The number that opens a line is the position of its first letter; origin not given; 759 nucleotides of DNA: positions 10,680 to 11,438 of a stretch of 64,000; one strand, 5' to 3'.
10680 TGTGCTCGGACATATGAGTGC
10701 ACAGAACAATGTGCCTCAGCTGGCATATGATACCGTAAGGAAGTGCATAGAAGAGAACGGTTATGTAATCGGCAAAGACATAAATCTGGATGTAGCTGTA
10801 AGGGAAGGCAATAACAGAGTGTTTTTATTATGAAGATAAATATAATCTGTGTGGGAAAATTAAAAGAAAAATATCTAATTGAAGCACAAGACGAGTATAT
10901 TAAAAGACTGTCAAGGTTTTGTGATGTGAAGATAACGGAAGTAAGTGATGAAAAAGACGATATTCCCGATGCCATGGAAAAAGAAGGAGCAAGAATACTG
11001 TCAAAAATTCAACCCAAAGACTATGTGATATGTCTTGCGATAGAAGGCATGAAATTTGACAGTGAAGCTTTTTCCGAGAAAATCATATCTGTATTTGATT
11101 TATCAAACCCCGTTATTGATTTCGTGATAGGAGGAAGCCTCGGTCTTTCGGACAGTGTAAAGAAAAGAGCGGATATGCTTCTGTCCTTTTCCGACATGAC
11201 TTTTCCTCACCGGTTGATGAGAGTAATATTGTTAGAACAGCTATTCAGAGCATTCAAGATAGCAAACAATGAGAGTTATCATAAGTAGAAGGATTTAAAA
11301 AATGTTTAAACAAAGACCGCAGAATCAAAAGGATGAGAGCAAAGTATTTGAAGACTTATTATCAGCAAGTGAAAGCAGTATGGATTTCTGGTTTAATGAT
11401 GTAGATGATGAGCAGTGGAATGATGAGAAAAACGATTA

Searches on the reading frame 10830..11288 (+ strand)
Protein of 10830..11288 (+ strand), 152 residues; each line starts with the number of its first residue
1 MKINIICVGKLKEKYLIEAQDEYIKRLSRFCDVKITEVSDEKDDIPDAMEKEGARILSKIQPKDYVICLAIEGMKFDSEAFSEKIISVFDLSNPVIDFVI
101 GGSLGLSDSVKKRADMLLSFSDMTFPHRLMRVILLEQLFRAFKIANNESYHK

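Call 7: search_protein_families(library=pfam, proteins=[window:10830-11288:+])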
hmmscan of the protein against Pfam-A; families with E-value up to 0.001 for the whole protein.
window:10830-11288:+ (152 aa): 1 family
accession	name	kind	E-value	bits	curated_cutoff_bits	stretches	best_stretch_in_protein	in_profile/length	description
PF02590.22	SPOUT_MTase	-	3.8e-54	183.3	27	1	1-151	1-154/154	Predicted SPOUT methyltransferase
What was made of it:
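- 10830..11288 (+): rlmH (SPOUT methyltransferase), the conserved left flank. Pfam PF02590, E=3.8e-54 (call 7).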

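Call 51: find_encoding_contigs(protein=window:10830-11288:+, flank=4000, max_places=10)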
Protein window:10830-11288:+ (152 aa): 3 contigs read that carry it; 2 places shown.
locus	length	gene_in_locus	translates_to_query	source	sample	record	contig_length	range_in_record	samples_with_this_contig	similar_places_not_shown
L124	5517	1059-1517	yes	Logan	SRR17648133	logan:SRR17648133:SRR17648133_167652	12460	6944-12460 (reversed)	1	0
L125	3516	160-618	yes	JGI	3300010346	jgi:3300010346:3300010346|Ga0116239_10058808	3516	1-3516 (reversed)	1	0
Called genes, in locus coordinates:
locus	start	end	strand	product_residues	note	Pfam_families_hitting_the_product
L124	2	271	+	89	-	?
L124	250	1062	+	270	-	PF00753:Lactamase_B, PF23023:Anti-Pycsar_Apyc1, PF16661:Lactamase_B_6 (weak), PF12706:Lactamase_B_2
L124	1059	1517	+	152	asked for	PF02590:SPOUT_MTase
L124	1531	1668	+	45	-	-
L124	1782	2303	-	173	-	-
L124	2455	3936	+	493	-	PF13347:MFS_2, PF12832:MFS_1_like, PF07690:MFS_1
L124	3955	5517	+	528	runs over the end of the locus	PF07519:Tannase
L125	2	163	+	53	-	?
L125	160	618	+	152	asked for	PF02590:SPOUT_MTase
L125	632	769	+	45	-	-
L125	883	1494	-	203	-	-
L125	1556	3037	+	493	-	PF13347:MFS_2, PF12832:MFS_1_like, PF07690:MFS_1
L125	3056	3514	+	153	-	?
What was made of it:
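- Tried and rejected: The exact rlmH look-up returned 3 contigs, and all have the island (call 51).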
